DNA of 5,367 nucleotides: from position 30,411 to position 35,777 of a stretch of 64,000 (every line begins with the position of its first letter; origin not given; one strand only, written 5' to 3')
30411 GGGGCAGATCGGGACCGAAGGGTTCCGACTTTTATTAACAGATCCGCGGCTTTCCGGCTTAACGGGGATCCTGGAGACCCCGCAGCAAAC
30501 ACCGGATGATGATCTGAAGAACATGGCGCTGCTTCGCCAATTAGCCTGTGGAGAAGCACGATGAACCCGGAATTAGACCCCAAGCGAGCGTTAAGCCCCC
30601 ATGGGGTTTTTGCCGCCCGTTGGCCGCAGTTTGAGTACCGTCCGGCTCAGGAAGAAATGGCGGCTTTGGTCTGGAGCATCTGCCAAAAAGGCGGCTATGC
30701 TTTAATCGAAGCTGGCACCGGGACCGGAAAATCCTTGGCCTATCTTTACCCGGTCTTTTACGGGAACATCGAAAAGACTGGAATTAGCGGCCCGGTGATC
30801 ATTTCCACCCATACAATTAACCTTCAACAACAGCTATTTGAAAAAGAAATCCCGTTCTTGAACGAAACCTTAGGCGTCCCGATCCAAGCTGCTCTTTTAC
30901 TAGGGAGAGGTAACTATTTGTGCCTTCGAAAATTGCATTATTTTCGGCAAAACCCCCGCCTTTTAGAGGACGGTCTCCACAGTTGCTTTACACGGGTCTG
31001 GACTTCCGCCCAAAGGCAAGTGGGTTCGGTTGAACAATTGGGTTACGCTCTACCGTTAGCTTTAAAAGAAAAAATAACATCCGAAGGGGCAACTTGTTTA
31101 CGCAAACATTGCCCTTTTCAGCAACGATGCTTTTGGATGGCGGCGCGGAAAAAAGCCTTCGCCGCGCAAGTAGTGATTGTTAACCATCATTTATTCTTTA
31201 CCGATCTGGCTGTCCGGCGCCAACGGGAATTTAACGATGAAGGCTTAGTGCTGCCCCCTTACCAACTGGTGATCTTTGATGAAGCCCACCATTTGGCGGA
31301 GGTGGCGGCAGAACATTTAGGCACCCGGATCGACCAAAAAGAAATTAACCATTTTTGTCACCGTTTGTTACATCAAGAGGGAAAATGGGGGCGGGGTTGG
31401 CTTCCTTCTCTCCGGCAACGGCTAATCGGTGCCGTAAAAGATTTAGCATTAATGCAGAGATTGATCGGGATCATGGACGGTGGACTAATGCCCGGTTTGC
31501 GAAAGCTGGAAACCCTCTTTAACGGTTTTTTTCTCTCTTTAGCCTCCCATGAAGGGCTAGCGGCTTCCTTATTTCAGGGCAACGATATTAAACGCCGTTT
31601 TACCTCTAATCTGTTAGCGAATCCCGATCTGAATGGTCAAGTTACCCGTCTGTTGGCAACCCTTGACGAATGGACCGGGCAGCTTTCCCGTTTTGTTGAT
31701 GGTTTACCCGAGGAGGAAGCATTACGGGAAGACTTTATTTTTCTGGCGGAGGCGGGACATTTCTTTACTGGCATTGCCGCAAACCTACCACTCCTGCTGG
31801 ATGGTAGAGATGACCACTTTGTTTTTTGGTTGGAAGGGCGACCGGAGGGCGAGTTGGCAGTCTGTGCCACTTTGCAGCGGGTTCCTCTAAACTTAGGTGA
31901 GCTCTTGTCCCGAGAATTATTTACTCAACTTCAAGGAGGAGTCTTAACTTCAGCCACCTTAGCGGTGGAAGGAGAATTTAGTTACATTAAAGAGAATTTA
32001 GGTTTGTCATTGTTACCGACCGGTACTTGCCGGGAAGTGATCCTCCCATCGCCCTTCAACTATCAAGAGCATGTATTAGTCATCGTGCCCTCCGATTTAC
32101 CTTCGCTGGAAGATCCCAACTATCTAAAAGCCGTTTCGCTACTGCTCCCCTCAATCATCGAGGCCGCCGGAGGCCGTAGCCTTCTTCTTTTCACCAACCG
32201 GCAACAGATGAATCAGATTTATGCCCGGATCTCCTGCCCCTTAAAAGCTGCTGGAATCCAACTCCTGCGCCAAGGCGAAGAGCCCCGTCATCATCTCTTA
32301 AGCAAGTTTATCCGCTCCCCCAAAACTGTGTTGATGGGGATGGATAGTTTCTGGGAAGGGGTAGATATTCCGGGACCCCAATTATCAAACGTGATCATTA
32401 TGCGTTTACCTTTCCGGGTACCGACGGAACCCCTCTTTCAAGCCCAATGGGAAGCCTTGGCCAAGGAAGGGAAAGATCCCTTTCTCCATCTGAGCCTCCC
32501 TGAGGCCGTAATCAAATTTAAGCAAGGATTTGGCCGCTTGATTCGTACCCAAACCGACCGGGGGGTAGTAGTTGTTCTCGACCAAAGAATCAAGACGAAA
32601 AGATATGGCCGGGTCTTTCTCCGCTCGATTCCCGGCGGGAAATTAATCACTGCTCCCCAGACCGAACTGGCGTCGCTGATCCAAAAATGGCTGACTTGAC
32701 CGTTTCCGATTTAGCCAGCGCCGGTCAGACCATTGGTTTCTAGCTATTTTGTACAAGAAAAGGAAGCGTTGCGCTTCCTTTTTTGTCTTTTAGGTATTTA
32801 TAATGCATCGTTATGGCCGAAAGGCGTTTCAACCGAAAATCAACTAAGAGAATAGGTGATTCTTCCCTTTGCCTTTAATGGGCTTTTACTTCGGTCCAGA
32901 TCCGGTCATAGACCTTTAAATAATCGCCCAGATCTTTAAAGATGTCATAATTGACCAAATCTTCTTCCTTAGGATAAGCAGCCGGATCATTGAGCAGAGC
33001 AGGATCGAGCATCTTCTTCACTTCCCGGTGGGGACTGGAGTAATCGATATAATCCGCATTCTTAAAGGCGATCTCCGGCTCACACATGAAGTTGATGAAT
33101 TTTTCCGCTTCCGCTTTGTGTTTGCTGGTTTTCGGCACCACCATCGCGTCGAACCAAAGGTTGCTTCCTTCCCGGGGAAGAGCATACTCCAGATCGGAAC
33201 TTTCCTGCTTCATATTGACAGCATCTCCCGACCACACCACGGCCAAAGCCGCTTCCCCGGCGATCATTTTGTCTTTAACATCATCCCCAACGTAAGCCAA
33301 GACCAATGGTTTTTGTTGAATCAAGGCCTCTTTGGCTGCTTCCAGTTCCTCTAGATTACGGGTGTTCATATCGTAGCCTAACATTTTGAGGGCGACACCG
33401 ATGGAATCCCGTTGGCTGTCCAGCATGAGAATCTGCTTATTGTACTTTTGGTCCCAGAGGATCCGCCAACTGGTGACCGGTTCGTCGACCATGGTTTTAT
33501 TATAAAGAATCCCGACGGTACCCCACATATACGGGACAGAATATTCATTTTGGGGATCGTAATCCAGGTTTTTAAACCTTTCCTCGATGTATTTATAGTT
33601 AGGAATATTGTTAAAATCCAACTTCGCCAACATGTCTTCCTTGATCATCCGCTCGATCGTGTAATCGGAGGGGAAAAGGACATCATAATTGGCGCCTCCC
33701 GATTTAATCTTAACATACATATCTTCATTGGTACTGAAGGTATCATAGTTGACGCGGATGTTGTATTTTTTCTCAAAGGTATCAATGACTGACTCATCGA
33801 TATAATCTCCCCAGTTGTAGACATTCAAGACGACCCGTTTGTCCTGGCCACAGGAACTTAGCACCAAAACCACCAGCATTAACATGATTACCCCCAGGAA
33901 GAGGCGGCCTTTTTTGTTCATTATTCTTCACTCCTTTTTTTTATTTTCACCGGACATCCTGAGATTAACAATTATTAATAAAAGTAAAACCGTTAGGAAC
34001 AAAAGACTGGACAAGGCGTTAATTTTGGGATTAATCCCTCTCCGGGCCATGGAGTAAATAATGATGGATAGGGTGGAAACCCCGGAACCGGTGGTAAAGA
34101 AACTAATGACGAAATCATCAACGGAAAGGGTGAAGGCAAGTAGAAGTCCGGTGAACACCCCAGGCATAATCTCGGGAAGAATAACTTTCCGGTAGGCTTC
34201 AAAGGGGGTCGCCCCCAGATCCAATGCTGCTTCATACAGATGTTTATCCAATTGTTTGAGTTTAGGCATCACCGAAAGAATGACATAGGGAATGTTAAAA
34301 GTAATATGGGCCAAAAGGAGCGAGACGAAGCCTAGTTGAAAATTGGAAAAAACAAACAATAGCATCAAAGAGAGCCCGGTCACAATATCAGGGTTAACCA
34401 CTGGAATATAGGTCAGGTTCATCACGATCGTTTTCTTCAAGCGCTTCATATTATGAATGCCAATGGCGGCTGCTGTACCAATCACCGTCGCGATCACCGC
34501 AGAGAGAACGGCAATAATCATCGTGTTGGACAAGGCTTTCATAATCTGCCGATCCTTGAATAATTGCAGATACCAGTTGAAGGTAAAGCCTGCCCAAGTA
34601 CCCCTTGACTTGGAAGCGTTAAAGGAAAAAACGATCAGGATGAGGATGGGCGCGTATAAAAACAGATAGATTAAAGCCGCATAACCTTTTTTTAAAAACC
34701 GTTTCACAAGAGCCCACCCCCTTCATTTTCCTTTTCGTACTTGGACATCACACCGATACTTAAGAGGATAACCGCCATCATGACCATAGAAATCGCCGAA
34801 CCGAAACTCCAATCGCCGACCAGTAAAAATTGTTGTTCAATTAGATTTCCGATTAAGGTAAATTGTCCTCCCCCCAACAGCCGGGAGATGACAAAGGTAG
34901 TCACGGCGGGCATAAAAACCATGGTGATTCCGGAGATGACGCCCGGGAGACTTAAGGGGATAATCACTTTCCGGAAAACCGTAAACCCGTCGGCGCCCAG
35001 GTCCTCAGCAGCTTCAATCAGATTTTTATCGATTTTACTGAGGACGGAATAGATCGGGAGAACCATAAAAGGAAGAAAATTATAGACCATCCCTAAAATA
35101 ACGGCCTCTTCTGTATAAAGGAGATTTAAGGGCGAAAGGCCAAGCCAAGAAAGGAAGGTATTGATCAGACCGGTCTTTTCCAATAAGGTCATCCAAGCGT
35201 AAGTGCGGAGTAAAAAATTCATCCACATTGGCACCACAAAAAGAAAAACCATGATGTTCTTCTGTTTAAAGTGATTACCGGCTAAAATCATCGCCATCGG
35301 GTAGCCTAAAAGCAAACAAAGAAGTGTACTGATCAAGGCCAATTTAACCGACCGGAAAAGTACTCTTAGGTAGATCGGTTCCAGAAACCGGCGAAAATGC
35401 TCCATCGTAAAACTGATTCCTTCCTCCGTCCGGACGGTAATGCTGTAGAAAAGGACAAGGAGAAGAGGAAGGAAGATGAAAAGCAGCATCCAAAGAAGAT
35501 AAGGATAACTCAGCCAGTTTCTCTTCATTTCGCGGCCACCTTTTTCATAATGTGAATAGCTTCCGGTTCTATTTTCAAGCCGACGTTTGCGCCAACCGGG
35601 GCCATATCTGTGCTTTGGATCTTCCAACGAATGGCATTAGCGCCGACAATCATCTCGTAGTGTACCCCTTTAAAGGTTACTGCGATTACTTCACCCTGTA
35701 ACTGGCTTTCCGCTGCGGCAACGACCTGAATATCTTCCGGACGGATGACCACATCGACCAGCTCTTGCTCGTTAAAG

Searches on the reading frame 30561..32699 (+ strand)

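Call 47: search_protein_families(library=pfam, proteins=[window:30561-32699:+], max_evalue=0.00001)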
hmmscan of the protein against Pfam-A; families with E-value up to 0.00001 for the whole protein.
window:30561-32699:+ (712 aa): 2 families
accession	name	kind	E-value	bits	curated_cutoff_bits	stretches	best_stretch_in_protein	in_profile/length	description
PF13307.12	Helicase_C_2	-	1.8e-42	145.7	25.3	1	531-691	3-168/170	Helicase C-terminal domain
PF00270.35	DEAD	-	1.1e-09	38.7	26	0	37-108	7-76/167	DEAD/DEAH box helicase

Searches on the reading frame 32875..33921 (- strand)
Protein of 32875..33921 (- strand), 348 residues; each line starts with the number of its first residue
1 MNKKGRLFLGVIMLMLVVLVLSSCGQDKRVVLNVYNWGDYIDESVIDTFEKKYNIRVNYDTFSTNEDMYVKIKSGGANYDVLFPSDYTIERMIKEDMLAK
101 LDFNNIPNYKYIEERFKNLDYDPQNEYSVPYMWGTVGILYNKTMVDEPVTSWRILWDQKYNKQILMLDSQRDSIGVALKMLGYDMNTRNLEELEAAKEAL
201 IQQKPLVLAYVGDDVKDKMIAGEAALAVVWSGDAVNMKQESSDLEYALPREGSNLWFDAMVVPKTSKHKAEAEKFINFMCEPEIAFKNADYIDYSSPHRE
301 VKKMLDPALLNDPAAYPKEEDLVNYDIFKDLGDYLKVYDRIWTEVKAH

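Call 47: search_protein_families(library=pfam, proteins=[window:32875-33921:-], max_evalue=0.00001)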
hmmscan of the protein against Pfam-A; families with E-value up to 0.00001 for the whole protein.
window:32875-33921:- (348 aa): 4 families
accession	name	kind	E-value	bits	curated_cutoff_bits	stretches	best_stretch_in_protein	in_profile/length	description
PF13416.11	SBP_bac_8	-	2.7e-35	122.9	27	1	45-303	2-267/279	Bacterial extracellular solute-binding protein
PF13343.11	SBP_bac_6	-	4e-26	92.4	24.6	1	84-313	16-233/245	Bacterial extracellular solute-binding protein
PF01547.30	SBP_bac_1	-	2.6e-21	77.4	26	1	40-283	9-304/307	Bacterial extracellular solute-binding protein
PF13531.11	SBP_bac_11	-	7.4e-14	52.5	25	1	44-283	15-216/227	Bacterial extracellular solute-binding protein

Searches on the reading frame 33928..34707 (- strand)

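Call 47: search_protein_families(library=pfam, proteins=[window:33928-34707:-], max_evalue=0.00001)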
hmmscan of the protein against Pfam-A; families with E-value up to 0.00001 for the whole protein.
window:33928-34707:- (259 aa): 1 family
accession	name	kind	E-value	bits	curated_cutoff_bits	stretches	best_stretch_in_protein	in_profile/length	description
PF00528.27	BPD_transp_1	-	1.8e-18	67.4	26.4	1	74-247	2-171/184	Binding-protein-dependent transport system inner membrane component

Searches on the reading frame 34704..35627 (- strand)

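Call 47: search_protein_families(library=pfam, proteins=[window:34704-35627:-], max_evalue=0.00001)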
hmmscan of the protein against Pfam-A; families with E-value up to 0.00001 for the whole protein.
window:34704-35627:- (307 aa): 1 family
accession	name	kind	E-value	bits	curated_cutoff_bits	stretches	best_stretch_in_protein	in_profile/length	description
PF00528.27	BPD_transp_1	-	5.2e-14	52.8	26.4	1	108-292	1-168/184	Binding-protein-dependent transport system inner membrane component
